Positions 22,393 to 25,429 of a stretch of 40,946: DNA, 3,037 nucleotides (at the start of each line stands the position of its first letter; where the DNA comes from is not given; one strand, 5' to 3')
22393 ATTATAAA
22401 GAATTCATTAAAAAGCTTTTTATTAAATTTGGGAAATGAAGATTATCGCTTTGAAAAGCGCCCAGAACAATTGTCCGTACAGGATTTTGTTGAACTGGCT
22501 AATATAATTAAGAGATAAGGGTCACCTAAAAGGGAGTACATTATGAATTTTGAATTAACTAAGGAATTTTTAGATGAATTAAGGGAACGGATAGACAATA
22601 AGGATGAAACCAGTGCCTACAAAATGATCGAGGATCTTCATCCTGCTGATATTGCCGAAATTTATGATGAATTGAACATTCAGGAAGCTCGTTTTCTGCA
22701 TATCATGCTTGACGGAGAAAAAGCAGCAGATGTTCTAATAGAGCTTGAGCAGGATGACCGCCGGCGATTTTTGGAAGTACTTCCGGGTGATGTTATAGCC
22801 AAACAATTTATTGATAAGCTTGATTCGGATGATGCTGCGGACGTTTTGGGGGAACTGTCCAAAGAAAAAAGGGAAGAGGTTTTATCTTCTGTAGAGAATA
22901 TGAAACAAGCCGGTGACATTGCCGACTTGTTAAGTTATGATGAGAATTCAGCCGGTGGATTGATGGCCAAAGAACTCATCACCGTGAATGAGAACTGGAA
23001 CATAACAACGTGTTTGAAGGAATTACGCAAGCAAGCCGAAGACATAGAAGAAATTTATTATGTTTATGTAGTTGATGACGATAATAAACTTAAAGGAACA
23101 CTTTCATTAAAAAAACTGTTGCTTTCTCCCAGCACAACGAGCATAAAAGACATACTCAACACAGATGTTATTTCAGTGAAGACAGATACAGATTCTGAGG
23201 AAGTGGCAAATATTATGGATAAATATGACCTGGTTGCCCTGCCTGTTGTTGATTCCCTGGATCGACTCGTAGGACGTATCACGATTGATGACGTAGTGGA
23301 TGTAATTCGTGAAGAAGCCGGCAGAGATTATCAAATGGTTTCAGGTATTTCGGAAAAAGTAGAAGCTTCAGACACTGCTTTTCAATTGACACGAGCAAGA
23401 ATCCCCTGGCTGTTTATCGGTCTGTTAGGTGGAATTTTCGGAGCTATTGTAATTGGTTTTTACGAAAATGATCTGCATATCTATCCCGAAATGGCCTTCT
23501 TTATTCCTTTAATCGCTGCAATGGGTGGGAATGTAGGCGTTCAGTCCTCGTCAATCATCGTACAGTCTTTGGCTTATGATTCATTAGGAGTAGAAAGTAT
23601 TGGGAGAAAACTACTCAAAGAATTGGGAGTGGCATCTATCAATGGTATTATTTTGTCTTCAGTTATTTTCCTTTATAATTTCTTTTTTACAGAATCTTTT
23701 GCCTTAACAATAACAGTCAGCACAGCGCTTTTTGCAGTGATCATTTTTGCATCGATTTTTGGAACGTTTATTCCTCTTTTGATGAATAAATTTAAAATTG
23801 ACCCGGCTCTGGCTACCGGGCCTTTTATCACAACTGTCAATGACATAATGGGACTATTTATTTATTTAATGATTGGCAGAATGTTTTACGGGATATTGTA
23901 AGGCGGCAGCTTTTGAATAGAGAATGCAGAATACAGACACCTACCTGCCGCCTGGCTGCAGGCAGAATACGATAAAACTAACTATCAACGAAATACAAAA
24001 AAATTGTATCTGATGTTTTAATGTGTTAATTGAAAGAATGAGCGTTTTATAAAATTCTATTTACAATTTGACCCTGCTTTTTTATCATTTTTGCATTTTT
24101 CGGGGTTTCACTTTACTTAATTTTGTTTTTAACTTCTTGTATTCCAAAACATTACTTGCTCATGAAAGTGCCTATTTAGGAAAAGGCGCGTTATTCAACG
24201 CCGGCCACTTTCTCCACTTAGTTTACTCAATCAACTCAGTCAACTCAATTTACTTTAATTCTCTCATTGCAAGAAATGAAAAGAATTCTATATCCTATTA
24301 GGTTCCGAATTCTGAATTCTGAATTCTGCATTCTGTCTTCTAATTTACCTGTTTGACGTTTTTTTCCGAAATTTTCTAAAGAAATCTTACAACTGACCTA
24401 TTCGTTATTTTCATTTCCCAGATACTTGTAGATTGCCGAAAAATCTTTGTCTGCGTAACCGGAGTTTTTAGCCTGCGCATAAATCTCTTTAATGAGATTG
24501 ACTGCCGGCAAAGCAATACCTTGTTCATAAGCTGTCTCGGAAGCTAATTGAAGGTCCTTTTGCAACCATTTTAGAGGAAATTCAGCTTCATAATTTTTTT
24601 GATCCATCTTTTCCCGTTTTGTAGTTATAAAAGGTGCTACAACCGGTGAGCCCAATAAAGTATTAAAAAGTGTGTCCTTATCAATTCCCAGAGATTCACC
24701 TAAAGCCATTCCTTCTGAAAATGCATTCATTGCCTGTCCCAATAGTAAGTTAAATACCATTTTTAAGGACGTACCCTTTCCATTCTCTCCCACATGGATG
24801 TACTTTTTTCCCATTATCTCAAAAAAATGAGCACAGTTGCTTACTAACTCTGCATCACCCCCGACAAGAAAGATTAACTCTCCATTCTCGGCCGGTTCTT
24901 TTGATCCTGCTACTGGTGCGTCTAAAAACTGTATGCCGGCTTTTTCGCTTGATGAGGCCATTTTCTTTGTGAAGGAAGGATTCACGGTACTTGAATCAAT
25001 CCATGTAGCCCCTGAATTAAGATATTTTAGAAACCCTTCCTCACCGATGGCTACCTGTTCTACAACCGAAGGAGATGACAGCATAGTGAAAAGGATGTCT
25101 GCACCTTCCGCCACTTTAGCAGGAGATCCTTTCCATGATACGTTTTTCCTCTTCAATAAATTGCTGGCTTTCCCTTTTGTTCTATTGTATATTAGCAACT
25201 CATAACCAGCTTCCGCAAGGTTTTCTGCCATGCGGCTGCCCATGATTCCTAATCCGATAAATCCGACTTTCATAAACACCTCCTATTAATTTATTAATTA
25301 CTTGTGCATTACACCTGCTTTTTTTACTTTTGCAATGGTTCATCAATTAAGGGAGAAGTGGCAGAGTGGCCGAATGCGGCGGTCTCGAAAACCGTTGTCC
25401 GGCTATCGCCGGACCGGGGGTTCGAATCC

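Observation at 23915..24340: Apparently complete repeat unit bounded by inverted heptamer arrays (MITE-like architecture, no transposase)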

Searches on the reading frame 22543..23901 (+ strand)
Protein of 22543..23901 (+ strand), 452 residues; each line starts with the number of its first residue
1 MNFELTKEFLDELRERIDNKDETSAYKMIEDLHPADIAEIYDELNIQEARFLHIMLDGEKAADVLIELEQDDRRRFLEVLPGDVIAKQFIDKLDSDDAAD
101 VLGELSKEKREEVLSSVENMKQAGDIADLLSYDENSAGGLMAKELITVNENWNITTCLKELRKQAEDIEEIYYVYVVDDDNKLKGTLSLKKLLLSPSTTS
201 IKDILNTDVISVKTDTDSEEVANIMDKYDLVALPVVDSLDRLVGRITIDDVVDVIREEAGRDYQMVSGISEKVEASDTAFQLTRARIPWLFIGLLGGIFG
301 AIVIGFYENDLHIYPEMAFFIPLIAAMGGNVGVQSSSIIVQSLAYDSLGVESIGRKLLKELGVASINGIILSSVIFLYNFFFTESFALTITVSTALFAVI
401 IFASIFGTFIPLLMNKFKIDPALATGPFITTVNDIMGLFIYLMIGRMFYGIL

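Call 12: find_encoding_contigs(protein=window:22543-23901:+, flank=3000, max_places=10)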
Protein window:22543-23901:+ (452 aa): no gene with exactly this product is on record in the collection.
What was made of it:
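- Tried and rejected: It is not on record (call 12).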

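Call 13: search_protein_families(library=pfam, proteins=[window:22543-23901:+])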
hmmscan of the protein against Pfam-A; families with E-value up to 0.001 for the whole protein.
window:22543-23901:+ (452 aa): 4 families
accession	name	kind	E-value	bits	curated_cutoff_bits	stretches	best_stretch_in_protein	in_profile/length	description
PF01769.21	MgtE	-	1.7e-34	119.2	27.6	1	321-444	1-125/125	Divalent cation transporter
PF03448.22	MgtE_N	-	5.2e-21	75.5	25.9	1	32-135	1-102/102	MgtE intracellular N domain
PF00571.33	CBS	-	5.7e-19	68.6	24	2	201-256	1-56/57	CBS domain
PF14841.11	FliG_M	-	4e-06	27.4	25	0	91-122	21-52/76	FliG middle domain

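Call 20: find_homologous_proteins(query=window:22543-23901:+, max_evalue=1e-60)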
Query window:22543-23901:+ (452 aa): 8000 proteins with E <= 1e-60 among 8000 candidates; the best 120 are listed.
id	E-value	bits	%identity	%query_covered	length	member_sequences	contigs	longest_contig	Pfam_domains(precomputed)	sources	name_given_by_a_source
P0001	8.9e-286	966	100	100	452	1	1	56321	PF01769.22,PF14841.12,PF00571.34,PF03448.23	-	-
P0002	1.3e-285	965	100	100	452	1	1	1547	PF01769.22,PF14841.12,PF00571.34,PF03448.23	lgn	-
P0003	3.1e-276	934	96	100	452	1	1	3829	PF01769.22,PF14841.12,PF00571.34,PF03448.23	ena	-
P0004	7.7e-276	933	96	100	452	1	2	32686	PF01769.22,PF14841.12,PF00571.34,PF03448.23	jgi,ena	-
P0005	1.0e-275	933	96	100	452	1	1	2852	PF01769.22,PF14841.12,PF00571.34,PF03448.23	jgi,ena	-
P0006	1.5e-275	932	96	100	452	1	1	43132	PF01769.22,PF14841.12,PF00571.34,PF03448.23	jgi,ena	-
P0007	2.2e-275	932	96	100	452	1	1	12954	PF01769.22,PF14841.12,PF00571.34,PF03448.23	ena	-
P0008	7.4e-275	930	96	100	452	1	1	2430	PF01769.22,PF14841.12,PF00571.34,PF03448.23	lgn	-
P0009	9.6e-275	929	96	100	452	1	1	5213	PF01769.22,PF14841.12,PF00571.34,PF03448.23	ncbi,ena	-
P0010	1.8e-273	925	95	100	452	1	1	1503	PF01769.22,PF14841.12,PF00571.34,PF03448.23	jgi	-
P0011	2.2e-267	905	93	100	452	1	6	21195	PF01769.22,PF14841.12,PF00571.34,PF03448.23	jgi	jgi:magnesium transporter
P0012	2.7e-267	905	93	100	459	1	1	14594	PF01769.22,PF14841.12,PF00571.34,PF03448.23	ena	-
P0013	1.7e-266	902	93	100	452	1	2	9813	PF01769.22,PF14841.12,PF00571.34,PF03448.23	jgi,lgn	jgi:magnesium transporter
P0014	1.3e-264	896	92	100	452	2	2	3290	PF01769.22,PF14841.12,PF00571.34,PF03448.23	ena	-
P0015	3.3e-260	882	90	100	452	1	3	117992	PF01769.22,PF14841.12,PF00571.34,PF03448.23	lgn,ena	-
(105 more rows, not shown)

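Call 21: find_encoding_contigs(protein=P0006, flank=10000, max_places=3)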
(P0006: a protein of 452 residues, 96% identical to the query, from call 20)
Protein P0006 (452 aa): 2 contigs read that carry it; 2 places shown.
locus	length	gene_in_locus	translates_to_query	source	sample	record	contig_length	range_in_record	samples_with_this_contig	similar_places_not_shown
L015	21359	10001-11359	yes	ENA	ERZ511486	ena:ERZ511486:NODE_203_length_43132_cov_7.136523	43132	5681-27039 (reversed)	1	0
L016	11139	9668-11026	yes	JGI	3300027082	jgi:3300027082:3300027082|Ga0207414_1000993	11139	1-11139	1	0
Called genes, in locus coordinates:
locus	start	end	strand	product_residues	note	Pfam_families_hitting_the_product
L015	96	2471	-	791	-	PF12704:MacB_PCD, PF02687:FtsX, PF12704:MacB_PCD, PF02687:FtsX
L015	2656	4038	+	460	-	PF00072:Response_reg, PF00158:Sigma54_activat, PF14532:Sigma54_activ_2, PF00004:AAA (weak), PF07728:AAA_5 (weak), PF25601:AAA_lid_14, PF02954:HTH_8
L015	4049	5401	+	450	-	PF02518:HATPase_c, PF14501:HATPase_c_5 (weak)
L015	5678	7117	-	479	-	PF02386:TrkH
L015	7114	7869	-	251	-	PF12729:4HB_MCP_1 (weak)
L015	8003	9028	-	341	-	PF03706:LPG_synthase_TM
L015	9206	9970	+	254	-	PF00398:RrnaAD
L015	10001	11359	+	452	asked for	PF03448:MgtE_N, PF14841:FliG_M (faint), PF00571:CBS, PF01769:MgtE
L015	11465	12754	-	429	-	PF00078:RVT_1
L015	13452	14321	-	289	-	PF01488:Shikimate_DH (faint), PF02826:2-Hacid_dh_C (weak), PF03446:NAD_binding_2, PF03807:F420_oxidored, PF14833:NAD_binding_11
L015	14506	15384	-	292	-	PF00248:Aldo_ket_red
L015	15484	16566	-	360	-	PF04166:PdxA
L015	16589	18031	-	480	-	PF00883:Peptidase_M17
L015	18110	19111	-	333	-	PF16125:DUF4837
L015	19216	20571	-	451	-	PF23473:LysM3_LYK4_5 (faint), PF01464:SLT, PF01476:LysM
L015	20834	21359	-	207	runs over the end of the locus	PF16357:PepSY_TM_like_2, PF03929:PepSY_TM (faint)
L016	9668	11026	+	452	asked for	PF03448:MgtE_N, PF14841:FliG_M (faint), PF00571:CBS, PF01769:MgtE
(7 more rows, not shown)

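Call 22: find_encoding_contigs(protein=P0011, flank=10000, max_places=4)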
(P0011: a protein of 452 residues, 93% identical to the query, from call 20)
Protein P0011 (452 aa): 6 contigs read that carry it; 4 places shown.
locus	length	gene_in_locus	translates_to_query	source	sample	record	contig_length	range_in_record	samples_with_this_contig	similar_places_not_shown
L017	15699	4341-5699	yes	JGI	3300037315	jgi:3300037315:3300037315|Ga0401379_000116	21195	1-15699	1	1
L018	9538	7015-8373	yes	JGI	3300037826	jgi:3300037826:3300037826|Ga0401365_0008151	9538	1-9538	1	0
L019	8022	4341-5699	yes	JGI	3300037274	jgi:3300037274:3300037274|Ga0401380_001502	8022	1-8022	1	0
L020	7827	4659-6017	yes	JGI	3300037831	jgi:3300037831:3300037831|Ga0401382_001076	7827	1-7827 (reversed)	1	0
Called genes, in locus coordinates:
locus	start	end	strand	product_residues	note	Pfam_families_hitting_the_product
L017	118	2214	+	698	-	PF00933:Glyco_hydro_3, PF01915:Glyco_hydro_3_C, PF18962:Por_Secre_tail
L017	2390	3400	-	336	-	PF03706:LPG_synthase_TM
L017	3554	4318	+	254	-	PF00398:RrnaAD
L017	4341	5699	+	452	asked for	PF03448:MgtE_N, PF14841:FliG_M (faint), PF00571:CBS, PF01769:MgtE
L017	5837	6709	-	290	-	PF01488:Shikimate_DH (weak), PF02826:2-Hacid_dh_C (weak), PF03446:NAD_binding_2, PF03807:F420_oxidored, PF14833:NAD_binding_11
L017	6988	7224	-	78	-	-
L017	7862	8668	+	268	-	PF00248:Aldo_ket_red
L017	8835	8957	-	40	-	-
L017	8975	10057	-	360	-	PF04166:PdxA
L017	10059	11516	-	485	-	PF00883:Peptidase_M17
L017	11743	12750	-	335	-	PF16125:DUF4837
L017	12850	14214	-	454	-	PF01464:SLT, PF23473:LysM3_LYK4_5 (faint), PF01476:LysM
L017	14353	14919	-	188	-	PF03929:PepSY_TM, PF16357:PepSY_TM_like_2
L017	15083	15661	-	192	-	-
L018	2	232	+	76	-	?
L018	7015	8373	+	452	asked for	PF03448:MgtE_N, PF14841:FliG_M (faint), PF00571:CBS, PF01769:MgtE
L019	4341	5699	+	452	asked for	PF03448:MgtE_N, PF14841:FliG_M (faint), PF00571:CBS, PF01769:MgtE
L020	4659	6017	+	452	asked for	PF03448:MgtE_N, PF14841:FliG_M (faint), PF00571:CBS, PF01769:MgtE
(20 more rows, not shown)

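Call 23: find_encoding_contigs(protein=P0015, flank=10000, max_places=3)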
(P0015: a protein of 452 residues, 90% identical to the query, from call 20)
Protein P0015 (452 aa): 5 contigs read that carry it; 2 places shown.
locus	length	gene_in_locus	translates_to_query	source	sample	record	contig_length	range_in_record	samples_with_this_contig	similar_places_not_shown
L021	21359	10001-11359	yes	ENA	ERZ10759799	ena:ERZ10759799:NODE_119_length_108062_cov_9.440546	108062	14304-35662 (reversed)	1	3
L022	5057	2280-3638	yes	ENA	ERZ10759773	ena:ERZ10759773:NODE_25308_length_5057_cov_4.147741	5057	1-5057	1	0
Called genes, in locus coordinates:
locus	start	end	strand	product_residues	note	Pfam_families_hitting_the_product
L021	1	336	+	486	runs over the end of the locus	PF00083:Sugar_tr, PF06609:TRI12 (weak), PF07690:MFS_1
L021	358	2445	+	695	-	PF00933:Glyco_hydro_3, PF01915:Glyco_hydro_3_C, PF18962:Por_Secre_tail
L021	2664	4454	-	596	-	PF00144:Beta-lactamase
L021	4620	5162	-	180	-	-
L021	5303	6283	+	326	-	PF01965:DJ-1_PfpI, PF12833:HTH_18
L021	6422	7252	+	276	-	PF23023:Anti-Pycsar_Apyc1, PF00753:Lactamase_B, PF12706:Lactamase_B_2 (weak)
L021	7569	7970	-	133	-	PF02001:DUF134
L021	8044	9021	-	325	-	PF03706:LPG_synthase_TM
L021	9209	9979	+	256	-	PF00398:RrnaAD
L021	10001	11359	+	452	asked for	PF14841:FliG_M (faint), PF03448:MgtE_N, PF00571:CBS, PF01769:MgtE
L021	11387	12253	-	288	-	PF01488:Shikimate_DH (weak), PF02826:2-Hacid_dh_C (weak), PF03446:NAD_binding_2, PF03807:F420_oxidored, PF14833:NAD_binding_11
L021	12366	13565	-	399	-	PF05036:SPOR (faint)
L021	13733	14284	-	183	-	PF03929:PepSY_TM (faint), PF16357:PepSY_TM_like_2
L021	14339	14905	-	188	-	-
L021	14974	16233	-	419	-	PF12704:MacB_PCD, PF02687:FtsX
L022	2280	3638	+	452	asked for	PF14841:FliG_M (faint), PF03448:MgtE_N, PF00571:CBS, PF01769:MgtE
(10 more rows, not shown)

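Call 28: find_encoding_contigs(protein=P0004, flank=10000, max_places=3)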
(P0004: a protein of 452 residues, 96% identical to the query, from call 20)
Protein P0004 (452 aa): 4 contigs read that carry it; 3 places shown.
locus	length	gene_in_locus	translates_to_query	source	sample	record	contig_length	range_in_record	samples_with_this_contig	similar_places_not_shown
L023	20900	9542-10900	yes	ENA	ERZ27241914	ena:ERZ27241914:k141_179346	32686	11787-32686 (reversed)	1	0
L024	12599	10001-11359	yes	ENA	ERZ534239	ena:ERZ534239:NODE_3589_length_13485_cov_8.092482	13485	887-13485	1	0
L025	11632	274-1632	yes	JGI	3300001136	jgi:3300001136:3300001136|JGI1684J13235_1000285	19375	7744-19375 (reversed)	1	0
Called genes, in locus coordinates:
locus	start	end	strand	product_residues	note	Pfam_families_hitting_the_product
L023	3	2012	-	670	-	?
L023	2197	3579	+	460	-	PF00072:Response_reg, PF00158:Sigma54_activat, PF14532:Sigma54_activ_2, PF00004:AAA (weak), PF07728:AAA_5 (weak), PF25601:AAA_lid_14, PF02954:HTH_8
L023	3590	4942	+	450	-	PF02518:HATPase_c, PF14501:HATPase_c_5 (weak)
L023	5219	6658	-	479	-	PF02386:TrkH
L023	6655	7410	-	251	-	PF12729:4HB_MCP_1 (weak)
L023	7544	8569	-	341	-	PF03706:LPG_synthase_TM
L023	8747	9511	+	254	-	PF00398:RrnaAD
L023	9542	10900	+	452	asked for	PF14841:FliG_M (faint), PF03448:MgtE_N, PF00571:CBS, PF01769:MgtE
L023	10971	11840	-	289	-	PF01488:Shikimate_DH (faint), PF02826:2-Hacid_dh_C (weak), PF03446:NAD_binding_2, PF03807:F420_oxidored, PF14833:NAD_binding_11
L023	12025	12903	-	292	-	PF00248:Aldo_ket_red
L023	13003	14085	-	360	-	PF04166:PdxA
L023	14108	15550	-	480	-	PF00883:Peptidase_M17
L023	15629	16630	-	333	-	PF16125:DUF4837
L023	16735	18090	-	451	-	PF23473:LysM3_LYK4_5 (faint), PF01464:SLT, PF01476:LysM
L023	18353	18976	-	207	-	PF16357:PepSY_TM_like_2, PF03929:PepSY_TM (faint)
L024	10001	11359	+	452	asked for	PF14841:FliG_M (faint), PF03448:MgtE_N, PF00571:CBS, PF01769:MgtE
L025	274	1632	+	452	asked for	PF14841:FliG_M (faint), PF03448:MgtE_N, PF00571:CBS, PF01769:MgtE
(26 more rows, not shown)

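Call 29: find_encoding_contigs(protein=P0007, flank=10000, max_places=3)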
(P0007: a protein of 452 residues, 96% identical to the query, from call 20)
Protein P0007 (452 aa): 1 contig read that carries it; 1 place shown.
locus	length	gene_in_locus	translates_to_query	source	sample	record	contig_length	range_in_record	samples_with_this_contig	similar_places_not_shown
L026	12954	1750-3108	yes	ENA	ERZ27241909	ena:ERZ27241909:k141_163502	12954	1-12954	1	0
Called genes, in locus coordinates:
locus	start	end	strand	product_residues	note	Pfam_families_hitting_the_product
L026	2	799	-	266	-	?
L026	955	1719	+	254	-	PF00398:RrnaAD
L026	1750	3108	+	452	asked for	PF14841:FliG_M (faint), PF03448:MgtE_N, PF00571:CBS, PF01769:MgtE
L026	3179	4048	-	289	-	PF01488:Shikimate_DH (faint), PF02826:2-Hacid_dh_C (weak), PF03446:NAD_binding_2, PF03807:F420_oxidored, PF14833:NAD_binding_11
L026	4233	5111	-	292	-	PF00248:Aldo_ket_red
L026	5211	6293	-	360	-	PF04166:PdxA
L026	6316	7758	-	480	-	PF00883:Peptidase_M17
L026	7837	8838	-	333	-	PF16125:DUF4837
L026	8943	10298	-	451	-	PF23473:LysM3_LYK4_5 (faint), PF01464:SLT, PF01476:LysM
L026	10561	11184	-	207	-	PF16357:PepSY_TM_like_2, PF03929:PepSY_TM (faint)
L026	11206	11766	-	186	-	-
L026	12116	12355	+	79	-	-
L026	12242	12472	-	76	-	PF12704:MacB_PCD (weak)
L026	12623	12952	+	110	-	?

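Call 42: find_encoding_contigs(protein=P0002, flank=10000, max_places=5)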
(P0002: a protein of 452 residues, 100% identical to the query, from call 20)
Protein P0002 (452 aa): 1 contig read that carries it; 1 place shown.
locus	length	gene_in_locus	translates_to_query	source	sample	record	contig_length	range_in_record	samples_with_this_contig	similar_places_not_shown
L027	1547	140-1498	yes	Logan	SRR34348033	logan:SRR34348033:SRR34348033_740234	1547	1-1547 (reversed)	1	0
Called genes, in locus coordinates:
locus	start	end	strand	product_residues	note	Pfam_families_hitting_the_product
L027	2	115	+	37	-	?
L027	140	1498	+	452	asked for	PF03448:MgtE_N, PF14841:FliG_M (faint), PF00571:CBS, PF01769:MgtE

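Call 78: search_protein_families(library=pfam, proteins=[L015:11465-12754:-])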
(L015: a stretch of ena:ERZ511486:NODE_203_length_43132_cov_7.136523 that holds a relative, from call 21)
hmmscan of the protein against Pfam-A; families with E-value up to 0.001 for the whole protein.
L015:11465-12754:- (429 aa): 2 families
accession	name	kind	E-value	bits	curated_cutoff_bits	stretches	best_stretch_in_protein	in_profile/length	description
PF00078.32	RVT_1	-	9.7e-38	130.4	29.6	1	85-307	1-204/205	Reverse transcriptase (RNA-dependent DNA polymerase)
PF08388.16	GIIM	-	1.6e-05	25.2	23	1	334-400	6-75/80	Group II intron, maturase-specific domain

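Call 85: find_encoding_contigs(protein=P0014, flank=3000, max_places=4)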
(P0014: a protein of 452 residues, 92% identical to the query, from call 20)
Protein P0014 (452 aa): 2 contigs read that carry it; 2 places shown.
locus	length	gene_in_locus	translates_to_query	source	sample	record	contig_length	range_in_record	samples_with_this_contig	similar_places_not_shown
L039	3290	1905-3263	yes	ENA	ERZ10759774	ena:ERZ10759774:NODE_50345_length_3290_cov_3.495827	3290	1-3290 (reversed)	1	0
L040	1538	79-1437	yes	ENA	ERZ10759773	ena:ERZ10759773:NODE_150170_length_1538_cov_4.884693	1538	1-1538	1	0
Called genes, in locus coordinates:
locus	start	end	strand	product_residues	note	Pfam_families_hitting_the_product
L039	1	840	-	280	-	?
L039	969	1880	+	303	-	PF00398:RrnaAD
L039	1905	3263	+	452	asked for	PF03448:MgtE_N, PF14841:FliG_M (faint), PF00571:CBS, PF01769:MgtE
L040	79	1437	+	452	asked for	PF03448:MgtE_N, PF14841:FliG_M (faint), PF00571:CBS, PF01769:MgtE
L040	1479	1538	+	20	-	?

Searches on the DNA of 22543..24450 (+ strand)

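Call 41: search_dna_similar(query=window:23902-24397:+, collection=plasmids, mode=distant, max_evalue=0.001)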
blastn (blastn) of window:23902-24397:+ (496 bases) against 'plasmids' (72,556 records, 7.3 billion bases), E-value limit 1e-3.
No match.
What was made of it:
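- Tried and rejected: BLAST of the gap against plasmids gave no match (call 41).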

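Call 56: search_rna_families(source=window, start=23850, end=24450, threshold=evalue, max_evalue=5)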
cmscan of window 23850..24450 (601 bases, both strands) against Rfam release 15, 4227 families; matches with E-value up to 5: 1.
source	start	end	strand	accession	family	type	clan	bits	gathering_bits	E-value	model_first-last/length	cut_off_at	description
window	24190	24235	-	RF01125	sR4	Gene; snRNA; snoRNA; CD-box;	-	12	50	4.9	1-56/56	no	Small nucleolar RNA sR4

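Call 77: search_rna_families(source=L015, start=11300, end=13520, threshold=gathering)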
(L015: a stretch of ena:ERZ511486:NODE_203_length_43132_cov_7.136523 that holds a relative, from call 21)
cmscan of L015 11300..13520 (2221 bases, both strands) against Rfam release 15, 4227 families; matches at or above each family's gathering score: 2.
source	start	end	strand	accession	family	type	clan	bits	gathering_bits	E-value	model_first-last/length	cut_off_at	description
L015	13111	13324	-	RF02005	group-II-D1D4-6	Intron;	CL00102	126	49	7.9e-37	1-225/225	no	Group II catalytic intron D1-D4-6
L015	11389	11463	-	RF00029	Intron_gpII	Intron;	-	43.3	40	1.2e-06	1-77/77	no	Group II catalytic intron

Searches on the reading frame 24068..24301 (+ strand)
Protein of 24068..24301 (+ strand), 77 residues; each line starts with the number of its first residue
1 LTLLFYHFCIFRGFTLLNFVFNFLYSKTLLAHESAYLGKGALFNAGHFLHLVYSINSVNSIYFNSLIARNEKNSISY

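Call 80: search_protein_families(library=pfam, proteins=[window:24068-24301:+], max_evalue=1)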
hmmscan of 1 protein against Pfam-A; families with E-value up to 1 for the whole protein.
window:24068-24301:+ (77 aa): 0 families
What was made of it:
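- On MITE (non-autonomous DNA transposon): The only ORF in copy C, of 77 aa, has no Pfam hit (call 80).
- Checked: It has no Pfam hit (call 80).
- There is no Pfam hit (call 80).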

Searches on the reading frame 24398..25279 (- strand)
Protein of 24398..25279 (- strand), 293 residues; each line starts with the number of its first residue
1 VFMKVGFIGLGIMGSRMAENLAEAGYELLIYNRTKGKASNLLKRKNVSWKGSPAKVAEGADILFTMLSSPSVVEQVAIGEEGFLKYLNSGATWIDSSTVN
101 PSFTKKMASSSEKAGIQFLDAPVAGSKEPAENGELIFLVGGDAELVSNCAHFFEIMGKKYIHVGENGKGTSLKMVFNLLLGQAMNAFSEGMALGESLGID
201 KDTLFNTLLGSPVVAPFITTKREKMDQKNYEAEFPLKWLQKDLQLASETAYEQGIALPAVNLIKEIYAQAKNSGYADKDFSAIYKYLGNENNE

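Call 13: search_protein_families(library=pfam, proteins=[window:24398-25279:-])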
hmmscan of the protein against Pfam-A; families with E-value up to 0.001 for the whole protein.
window:24398-25279:- (293 aa): 7 families
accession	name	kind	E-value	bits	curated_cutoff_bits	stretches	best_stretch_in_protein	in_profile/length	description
PF03446.21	NAD_binding_2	-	5.7e-47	160.2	21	1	4-164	1-161/161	NAD binding domain of 6-phosphogluconate dehydrogenase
PF14833.11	NAD_binding_11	-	3e-23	82.8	30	1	167-287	1-122/122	NAD-binding of NADP-dependent 3-hydroxyisobutyrate dehydrogenase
PF03807.23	F420_oxidored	-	2e-08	35.2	21.6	1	4-66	1-66/94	NADP oxidoreductase coenzyme F420-dependent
PF01488.26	Shikimate_DH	-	2e-05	25.1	24.3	1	4-73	14-89/138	Shikimate / quinate 5-dehydrogenase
PF21761.2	RedAm-like_C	-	2.4e-05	25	27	1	182-287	18-125/127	NADPH-dependent reductive aminase-like, C-terminal domain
PF02826.25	2-Hacid_dh_C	-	4.1e-05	23.5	25.1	1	4-68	38-100/178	D-isomer specific 2-hydroxyacid dehydrogenase, NAD binding domain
PF02737.24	3HCDH_N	-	5.7e-05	23.5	22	1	4-50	1-47/180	3-hydroxyacyl-CoA dehydrogenase, NAD binding domain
